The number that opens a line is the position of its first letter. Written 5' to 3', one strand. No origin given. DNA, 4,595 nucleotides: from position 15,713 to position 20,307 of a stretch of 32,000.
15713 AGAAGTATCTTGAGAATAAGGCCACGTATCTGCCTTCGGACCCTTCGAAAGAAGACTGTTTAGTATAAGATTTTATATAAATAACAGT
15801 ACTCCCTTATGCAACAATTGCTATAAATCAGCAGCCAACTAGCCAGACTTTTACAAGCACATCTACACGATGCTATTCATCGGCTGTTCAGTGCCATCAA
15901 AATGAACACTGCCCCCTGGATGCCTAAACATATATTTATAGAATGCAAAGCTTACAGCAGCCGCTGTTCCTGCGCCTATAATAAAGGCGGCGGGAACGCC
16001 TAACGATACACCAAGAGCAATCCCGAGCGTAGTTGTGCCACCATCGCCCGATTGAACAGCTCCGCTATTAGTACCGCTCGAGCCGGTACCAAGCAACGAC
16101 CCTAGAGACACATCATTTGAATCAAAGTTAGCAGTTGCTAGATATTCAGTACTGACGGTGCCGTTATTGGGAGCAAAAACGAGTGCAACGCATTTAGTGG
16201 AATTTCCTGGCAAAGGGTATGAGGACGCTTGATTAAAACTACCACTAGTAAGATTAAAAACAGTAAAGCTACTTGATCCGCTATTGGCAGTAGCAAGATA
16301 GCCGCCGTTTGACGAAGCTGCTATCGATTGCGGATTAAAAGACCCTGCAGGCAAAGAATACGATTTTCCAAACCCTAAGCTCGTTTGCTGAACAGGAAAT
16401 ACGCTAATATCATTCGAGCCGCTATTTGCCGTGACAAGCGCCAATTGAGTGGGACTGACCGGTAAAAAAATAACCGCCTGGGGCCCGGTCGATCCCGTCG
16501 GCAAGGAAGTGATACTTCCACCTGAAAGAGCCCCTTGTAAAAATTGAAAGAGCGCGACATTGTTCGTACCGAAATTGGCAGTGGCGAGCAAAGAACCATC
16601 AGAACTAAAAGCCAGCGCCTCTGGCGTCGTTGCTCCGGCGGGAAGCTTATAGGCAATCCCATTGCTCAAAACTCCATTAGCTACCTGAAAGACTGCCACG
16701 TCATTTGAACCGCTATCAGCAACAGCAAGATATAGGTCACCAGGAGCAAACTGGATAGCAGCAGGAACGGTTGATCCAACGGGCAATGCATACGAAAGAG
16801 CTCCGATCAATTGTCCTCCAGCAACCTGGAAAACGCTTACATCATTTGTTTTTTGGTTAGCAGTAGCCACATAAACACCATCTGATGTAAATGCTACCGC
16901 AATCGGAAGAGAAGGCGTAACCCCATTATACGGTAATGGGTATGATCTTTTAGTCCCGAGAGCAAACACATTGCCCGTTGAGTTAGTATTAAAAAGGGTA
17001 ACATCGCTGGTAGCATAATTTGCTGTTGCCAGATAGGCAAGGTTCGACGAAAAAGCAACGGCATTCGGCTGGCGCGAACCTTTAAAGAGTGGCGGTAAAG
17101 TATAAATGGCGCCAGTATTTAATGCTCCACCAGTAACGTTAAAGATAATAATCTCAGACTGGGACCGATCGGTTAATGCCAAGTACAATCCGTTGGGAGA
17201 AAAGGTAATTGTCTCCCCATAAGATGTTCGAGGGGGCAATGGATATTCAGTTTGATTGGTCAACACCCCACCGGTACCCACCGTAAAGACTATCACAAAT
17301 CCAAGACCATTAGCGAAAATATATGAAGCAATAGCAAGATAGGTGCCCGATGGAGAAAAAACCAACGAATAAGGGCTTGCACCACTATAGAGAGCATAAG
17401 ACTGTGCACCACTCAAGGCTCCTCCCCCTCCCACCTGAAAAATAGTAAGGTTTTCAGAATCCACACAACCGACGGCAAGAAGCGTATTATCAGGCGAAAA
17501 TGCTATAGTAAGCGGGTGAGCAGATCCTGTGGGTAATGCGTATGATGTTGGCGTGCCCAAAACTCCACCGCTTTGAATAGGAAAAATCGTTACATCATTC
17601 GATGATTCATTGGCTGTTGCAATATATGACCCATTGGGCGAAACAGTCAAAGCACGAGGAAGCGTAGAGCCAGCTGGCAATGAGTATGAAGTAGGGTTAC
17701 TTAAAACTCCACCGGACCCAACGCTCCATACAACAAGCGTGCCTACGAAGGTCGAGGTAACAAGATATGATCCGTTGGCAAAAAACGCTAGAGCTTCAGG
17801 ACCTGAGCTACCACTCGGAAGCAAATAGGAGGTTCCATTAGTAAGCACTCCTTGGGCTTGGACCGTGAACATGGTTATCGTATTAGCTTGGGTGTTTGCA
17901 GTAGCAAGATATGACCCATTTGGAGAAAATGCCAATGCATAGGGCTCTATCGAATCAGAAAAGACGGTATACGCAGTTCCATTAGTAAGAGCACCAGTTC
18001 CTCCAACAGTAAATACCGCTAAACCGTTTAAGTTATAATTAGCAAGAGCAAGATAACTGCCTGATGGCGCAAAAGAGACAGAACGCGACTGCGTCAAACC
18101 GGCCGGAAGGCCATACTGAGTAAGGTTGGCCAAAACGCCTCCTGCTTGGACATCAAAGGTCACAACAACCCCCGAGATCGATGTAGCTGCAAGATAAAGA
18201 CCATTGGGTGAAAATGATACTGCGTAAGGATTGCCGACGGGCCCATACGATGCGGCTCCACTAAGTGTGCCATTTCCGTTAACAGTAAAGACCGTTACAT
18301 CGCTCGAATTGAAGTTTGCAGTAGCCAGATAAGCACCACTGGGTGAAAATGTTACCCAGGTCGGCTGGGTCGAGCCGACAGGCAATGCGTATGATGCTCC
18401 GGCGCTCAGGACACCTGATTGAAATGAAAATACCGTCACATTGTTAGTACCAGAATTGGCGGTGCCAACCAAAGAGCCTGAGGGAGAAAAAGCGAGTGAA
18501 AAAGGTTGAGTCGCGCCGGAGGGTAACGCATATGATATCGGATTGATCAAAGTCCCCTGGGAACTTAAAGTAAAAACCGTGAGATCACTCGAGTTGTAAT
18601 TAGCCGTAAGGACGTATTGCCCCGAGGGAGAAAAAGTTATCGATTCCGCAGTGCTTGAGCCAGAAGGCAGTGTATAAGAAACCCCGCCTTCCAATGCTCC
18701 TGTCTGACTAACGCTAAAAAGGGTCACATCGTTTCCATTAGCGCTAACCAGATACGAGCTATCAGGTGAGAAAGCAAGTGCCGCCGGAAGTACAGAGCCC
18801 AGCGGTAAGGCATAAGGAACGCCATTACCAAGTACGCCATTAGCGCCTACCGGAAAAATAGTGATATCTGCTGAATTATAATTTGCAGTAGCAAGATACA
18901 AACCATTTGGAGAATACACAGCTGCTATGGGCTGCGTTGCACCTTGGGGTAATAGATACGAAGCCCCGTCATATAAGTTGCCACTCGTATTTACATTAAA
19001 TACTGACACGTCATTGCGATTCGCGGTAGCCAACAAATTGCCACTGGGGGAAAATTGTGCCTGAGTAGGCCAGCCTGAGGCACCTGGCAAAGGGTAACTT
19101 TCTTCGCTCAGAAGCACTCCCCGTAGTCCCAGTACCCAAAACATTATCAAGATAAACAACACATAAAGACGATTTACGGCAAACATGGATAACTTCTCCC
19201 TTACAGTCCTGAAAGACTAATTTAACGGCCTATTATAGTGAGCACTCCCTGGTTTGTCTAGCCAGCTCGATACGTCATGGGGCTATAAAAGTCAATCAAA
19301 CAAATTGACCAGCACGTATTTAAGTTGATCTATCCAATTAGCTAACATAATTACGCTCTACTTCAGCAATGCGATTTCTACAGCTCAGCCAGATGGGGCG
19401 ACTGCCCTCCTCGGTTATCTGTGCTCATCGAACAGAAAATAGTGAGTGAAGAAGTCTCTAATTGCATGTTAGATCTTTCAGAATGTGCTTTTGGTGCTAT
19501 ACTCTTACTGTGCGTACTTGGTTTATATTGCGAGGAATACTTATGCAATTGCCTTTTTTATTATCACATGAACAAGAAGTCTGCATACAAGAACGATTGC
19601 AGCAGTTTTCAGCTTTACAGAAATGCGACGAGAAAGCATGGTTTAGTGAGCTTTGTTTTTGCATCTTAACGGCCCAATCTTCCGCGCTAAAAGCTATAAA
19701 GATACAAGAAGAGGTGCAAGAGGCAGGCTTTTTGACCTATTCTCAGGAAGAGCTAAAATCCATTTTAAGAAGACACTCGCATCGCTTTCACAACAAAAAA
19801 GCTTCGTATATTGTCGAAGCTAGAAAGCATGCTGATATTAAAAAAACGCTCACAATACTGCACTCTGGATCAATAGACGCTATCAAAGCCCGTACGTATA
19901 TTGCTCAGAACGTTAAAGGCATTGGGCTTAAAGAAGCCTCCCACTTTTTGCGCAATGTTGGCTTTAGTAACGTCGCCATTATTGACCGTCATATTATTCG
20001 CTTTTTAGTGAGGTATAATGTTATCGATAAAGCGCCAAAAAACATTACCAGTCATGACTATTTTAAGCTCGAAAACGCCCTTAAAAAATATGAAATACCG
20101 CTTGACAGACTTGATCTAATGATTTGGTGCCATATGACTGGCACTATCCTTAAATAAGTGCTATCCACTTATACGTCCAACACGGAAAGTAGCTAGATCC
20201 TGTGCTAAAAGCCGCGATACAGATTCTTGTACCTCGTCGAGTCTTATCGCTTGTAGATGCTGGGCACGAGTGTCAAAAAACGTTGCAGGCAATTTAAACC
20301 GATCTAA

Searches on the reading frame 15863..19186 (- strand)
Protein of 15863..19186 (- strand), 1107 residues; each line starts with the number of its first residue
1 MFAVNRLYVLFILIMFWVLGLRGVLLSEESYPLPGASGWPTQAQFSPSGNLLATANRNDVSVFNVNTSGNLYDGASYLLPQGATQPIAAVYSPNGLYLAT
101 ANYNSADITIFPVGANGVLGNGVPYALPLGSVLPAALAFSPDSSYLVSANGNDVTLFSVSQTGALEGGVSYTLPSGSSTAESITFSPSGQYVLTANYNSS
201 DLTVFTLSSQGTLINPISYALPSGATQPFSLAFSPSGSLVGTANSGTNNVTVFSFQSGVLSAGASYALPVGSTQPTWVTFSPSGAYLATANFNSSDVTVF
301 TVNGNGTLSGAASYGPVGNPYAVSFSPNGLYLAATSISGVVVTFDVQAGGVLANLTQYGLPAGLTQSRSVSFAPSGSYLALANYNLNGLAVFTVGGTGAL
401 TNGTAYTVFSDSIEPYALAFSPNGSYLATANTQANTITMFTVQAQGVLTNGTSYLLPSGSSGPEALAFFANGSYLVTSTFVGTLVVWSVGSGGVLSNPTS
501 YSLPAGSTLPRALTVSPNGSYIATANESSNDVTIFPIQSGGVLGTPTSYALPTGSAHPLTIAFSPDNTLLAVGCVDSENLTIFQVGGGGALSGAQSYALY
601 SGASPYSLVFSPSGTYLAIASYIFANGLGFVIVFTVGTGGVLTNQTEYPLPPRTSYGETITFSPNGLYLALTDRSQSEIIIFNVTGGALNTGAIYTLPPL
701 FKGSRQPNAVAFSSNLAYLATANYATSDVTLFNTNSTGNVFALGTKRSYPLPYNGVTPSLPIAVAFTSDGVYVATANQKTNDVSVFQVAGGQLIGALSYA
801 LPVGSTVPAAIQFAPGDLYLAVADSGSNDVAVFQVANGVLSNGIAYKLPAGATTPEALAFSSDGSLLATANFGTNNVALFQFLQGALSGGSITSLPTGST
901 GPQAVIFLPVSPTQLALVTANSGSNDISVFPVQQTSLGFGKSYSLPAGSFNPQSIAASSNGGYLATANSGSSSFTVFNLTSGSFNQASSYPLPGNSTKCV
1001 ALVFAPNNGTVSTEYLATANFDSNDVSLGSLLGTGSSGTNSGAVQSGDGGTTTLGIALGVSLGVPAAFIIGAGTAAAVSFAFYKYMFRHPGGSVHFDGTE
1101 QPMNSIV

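Call 10: search_protein_families(library=pfam, proteins=[window:15863-19186:-])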
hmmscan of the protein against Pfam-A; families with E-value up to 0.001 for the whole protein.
window:15863-19186:- (1107 aa): 14 families
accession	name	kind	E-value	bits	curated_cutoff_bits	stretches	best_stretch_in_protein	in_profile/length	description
PF10282.15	Lactonase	-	1.5e-61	209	21.7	5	82-325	84-344/344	Lactonase, 7-bladed beta-propeller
PF24814.1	WD40_Prp19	-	1.5e-36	126.3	320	3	321-386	181-242/281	Prp19 WD40 domain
PF25174.1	Beta-prop_THOC3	-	6.7e-34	117.6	305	2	136-384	7-233/272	THOC3 beta-propeller domain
PF24817.1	WD40_WDHD1_1st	-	6.3e-31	108.1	109.9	0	41-111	182-249/291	WDHD1 first WD40 domain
PF23414.1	Beta-prop_EML_2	-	1.5e-28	100.4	90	1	366-498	41-162/266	Echinoderm microtubule-associated protein second beta-propeller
PF00400.38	WD40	-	2.7e-22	78.7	27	0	557-577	10-33/39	WD domain, G-beta repeat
PF24684.1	Vgb_lyase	-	8e-18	64.7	50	1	404-573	46-198/290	Virginiamycin B lyase family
PF25168.1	Beta-prop_WDR36-Utp21_2nd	-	1.5e-12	47.9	84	0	323-387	246-304/335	WDR36/Utp21 second beta-propeller domain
PF23393.2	Beta-prop_WDR90_POC16_2nd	-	3.1e-11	43.5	60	0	319-439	38-154/291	WDR90/POC16, second beta-propeller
PF25175.1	Beta-prop_WDR5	-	2.5e-10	40.5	250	0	454-545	130-216/296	WDR5 beta-propeller domain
PF00930.27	DPPIV_N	-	1.5e-06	27.7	22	0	278-303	106-131/354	Dipeptidyl peptidase IV (DPP IV) N-terminal region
PF25460.1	Beta-prop_Aladin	-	2.1e-06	27.6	171.1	0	48-209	71-224/340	Aladin seven-bladed propeller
PF18975.6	DUF5711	-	0.00015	21.5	26.3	0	290-337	112-159/344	Family of unknown function (DUF5711)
PF24807.1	WD40_CDC20-Fz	-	0.00019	21.3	200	0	136-290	140-283/292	CDC20/Fizzy WD40 domain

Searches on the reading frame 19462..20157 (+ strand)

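Call 10: search_protein_families(library=pfam, proteins=[window:19462-20157:+])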
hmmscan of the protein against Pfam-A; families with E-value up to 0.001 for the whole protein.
window:19462-20157:+ (231 aa): 1 family
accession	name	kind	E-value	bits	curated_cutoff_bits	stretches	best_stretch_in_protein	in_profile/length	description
PF22175.2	Ogg-HhH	-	5.7e-61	205.5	27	1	42-210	1-167/173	8-oxoguanine DNA glycosylase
